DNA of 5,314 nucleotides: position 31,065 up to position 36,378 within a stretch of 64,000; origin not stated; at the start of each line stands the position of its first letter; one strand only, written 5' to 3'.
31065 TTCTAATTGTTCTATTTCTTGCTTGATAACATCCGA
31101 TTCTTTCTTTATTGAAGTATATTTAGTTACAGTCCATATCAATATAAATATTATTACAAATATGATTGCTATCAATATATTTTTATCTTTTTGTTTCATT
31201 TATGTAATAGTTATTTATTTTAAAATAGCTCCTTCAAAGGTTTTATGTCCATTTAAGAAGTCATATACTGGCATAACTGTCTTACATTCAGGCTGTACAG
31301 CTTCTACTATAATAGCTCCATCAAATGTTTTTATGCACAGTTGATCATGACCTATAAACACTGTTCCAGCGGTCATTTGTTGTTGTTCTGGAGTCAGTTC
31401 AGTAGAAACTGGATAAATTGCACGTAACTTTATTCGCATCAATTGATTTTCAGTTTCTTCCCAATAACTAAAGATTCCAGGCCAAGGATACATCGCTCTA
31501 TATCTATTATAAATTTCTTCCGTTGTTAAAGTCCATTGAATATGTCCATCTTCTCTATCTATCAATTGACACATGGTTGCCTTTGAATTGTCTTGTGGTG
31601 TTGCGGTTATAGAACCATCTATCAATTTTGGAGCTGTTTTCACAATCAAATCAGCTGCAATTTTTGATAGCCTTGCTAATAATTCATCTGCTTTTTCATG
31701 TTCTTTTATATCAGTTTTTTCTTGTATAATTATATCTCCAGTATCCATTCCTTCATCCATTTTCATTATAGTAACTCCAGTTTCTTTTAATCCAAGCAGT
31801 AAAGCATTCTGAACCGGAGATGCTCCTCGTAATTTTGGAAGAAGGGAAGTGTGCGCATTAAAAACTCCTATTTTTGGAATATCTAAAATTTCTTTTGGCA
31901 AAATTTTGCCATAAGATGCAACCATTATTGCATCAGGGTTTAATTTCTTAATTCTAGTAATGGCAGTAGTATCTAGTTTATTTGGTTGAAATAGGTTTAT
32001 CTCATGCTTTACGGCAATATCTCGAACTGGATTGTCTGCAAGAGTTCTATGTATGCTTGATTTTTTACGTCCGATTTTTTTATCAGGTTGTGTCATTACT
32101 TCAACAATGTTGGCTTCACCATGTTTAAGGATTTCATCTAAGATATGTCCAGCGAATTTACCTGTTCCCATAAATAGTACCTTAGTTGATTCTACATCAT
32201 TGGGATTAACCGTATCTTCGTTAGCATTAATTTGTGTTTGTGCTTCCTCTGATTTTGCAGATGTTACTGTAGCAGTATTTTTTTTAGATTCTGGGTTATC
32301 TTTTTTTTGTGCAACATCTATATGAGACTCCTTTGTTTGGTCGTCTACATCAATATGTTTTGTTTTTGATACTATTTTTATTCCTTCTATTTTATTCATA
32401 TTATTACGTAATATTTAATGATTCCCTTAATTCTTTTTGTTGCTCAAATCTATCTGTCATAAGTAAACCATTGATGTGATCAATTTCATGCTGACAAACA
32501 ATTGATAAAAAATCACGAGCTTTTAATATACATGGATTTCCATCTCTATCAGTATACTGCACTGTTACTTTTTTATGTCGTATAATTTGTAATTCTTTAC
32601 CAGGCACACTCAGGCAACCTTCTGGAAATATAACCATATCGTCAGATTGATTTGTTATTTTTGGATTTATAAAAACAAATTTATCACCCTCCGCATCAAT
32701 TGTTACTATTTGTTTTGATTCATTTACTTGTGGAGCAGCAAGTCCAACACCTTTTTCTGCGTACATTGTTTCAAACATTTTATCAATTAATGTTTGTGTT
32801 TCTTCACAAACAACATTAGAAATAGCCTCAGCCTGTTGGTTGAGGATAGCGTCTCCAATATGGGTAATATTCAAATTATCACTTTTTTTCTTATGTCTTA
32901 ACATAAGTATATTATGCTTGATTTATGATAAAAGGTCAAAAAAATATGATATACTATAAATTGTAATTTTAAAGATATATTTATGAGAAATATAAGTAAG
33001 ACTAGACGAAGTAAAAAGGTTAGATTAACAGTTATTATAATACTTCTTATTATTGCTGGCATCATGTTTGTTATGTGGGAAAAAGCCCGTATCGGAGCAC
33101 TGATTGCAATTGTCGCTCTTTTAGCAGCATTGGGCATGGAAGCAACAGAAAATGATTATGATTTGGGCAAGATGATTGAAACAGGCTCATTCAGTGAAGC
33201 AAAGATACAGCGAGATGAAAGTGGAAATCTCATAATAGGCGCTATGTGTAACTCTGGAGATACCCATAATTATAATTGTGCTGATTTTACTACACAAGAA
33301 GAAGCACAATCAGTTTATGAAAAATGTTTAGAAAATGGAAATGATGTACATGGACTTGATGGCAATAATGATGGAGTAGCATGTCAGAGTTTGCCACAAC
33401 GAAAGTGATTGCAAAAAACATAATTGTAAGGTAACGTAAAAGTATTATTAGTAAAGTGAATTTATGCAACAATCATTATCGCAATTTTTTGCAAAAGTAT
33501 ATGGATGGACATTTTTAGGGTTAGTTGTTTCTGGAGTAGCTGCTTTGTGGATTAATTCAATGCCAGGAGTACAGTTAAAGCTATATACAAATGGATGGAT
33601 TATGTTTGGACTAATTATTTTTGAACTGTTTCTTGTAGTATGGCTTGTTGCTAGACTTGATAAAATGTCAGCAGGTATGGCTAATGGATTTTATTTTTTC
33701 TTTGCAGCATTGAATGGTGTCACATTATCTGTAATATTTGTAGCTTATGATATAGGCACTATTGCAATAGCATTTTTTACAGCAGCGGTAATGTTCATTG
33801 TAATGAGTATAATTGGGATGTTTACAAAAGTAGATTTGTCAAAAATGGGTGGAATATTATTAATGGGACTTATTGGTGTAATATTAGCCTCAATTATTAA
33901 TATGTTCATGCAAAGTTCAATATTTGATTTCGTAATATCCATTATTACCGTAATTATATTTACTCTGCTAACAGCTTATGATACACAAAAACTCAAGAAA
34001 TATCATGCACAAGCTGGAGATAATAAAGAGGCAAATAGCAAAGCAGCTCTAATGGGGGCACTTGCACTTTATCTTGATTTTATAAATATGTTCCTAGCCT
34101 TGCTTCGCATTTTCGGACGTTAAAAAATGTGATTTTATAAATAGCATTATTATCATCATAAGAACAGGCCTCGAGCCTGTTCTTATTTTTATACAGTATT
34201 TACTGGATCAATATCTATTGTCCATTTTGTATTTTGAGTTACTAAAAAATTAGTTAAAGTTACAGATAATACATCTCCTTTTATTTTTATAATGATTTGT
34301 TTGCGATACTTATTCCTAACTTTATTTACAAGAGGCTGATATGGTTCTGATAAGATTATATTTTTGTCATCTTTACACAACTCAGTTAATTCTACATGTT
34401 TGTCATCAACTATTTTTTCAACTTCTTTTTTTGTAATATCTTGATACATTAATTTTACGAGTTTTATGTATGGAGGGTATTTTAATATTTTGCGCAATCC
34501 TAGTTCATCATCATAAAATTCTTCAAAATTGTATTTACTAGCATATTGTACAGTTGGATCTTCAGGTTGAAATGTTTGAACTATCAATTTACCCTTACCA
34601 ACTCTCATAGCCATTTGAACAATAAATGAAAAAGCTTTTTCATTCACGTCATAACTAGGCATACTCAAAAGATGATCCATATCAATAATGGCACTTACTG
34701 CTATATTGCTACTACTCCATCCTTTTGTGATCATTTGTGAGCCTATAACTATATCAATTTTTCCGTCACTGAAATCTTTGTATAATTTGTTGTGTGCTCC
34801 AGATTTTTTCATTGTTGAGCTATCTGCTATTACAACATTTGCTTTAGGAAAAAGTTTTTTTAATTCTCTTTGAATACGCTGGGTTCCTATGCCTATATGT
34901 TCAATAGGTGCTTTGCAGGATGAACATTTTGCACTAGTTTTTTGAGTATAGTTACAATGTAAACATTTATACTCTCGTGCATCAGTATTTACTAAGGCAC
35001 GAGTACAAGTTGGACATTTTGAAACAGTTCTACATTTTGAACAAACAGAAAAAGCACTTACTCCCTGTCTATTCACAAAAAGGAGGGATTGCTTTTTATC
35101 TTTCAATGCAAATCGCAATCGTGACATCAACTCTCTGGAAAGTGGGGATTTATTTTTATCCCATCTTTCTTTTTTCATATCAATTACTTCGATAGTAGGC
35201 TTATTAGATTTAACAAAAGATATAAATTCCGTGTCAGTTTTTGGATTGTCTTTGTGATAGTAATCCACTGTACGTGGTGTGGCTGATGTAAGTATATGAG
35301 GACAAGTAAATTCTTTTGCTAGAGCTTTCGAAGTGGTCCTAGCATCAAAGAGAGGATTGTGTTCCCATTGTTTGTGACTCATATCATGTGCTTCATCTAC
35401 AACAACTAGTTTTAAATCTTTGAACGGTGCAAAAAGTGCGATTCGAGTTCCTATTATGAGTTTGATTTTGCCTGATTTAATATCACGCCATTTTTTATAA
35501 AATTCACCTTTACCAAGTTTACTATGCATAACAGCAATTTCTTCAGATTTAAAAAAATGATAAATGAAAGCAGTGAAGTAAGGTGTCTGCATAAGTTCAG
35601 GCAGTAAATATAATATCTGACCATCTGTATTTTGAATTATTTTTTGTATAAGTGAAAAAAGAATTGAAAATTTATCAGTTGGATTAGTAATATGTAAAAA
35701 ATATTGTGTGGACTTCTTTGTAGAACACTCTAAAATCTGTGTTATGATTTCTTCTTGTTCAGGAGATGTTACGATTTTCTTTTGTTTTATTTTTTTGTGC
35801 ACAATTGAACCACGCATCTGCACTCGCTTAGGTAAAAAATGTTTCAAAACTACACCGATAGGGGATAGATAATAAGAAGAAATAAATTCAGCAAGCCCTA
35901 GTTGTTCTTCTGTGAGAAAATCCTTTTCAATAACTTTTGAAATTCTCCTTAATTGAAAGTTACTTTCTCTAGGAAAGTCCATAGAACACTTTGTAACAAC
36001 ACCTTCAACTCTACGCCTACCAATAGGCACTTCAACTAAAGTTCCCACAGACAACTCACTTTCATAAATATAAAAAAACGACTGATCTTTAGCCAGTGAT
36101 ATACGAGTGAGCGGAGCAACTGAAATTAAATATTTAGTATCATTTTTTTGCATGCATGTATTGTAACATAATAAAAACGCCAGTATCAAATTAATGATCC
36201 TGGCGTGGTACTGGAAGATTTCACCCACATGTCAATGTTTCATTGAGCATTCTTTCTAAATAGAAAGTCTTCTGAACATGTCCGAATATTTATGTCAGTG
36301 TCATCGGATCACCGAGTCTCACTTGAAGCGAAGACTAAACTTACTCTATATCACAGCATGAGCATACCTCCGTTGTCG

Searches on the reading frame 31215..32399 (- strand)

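Call 56: search_protein_families(library=ncbifam, proteins=[window:31215-32399:-], max_evalue=1e-10)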
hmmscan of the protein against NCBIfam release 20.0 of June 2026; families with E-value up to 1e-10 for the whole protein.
window:31215-32399:- (394 aa): 7 families
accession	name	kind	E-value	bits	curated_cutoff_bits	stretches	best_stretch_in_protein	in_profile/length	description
TIGR00460.1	fmt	equivalog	8.4e-80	268.2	201.5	1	73-386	2-305/315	methionyl-tRNA formyltransferase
NF005998.1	PRK08125.1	equivalog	2.7e-46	158.2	777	1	125-372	45-283/649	bifunctional UDP-4-amino-4-deoxy-L-arabinose formyltransferase/UDP-glucuronic acid oxidase ArnA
NF005414.0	PRK06988.1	equivalog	4.3e-42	144.2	316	1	124-361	46-277/311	formyltransferase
TIGR00639.1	PurN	equivalog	9.4e-21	74.2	150.1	1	74-264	5-189/192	phosphoribosylglycinamide formyltransferase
NF004684.0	PRK06027.1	subfamily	8.9e-13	48.6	223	1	69-243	87-254/286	formyltetrahydrofolate deformylase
TIGR00655.1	PurU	equivalog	1.7e-12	47.6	285.95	1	138-242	144-248/280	formyltetrahydrofolate deformylase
NF005755.0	PRK07579.1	equivalog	1.4e-11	44.7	238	1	176-303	85-213/245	dTDP-4-amino-4,6-dideoxyglucose formyltransferase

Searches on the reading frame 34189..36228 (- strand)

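Call 56: search_protein_families(library=ncbifam, proteins=[window:34189-36228:-], max_evalue=1e-10)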
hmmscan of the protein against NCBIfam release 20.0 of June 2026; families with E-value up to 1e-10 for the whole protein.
window:34189-36228:- (679 aa): 14 families
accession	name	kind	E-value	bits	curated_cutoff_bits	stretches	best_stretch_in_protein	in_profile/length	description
NF004066.1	PRK05580.1-3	equivalog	1.2e-138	463.6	813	2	150-677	249-787/788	primosomal protein N'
TIGR00595.1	priA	equivalog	3.4e-114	382.2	230.35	1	188-676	12-509/509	replication restart helicase PriA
NF004069.0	PRK05580.2-1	equivalog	5.1e-105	352.2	767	1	47-677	12-610/612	primosomal protein N'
NF004067.0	PRK05580.1-4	equivalog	2.3e-99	333.7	763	1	144-677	195-735/737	primosomal protein N'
NF004070.0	PRK05580.2-2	equivalog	3.6e-96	322.9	921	1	147-677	190-727/729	primosomal protein N'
NF004068.0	PRK05580.1-5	equivalog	7e-93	312.1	1249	1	142-663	246-773/795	primosomal protein N'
NF004065.0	PRK05580.1-1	equivalog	7.2e-85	285.6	858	1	148-677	192-730/731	primosomal protein N'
NF004072.0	PRK05580.2-4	equivalog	1.6e-82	277.8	1030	1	56-675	23-644/648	primosomal protein N'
NF004071.0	PRK05580.2-3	equivalog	7.7e-79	265.5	1105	1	155-651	203-701/735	primosomal protein N'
NF011453.0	PRK14873.1-3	equivalog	9.7e-28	96.6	812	1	53-607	33-587/653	primosome assembly protein PriA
NF011455.0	PRK14873.1-5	equivalog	5.5e-25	87.7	969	1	165-592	156-583/675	primosomal protein N'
NF011454.0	PRK14873.1-4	equivalog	1.7e-23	82.8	951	1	63-476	30-453/651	primosomal protein N'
NF011452.0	PRK14873.1-2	equivalog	1.2e-20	73.3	980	1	226-467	251-496/708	primosomal protein N'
NF011451.0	PRK14873.1-1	equivalog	2.8e-16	58.9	1147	0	380-470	447-538/764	primosome assembly protein PriA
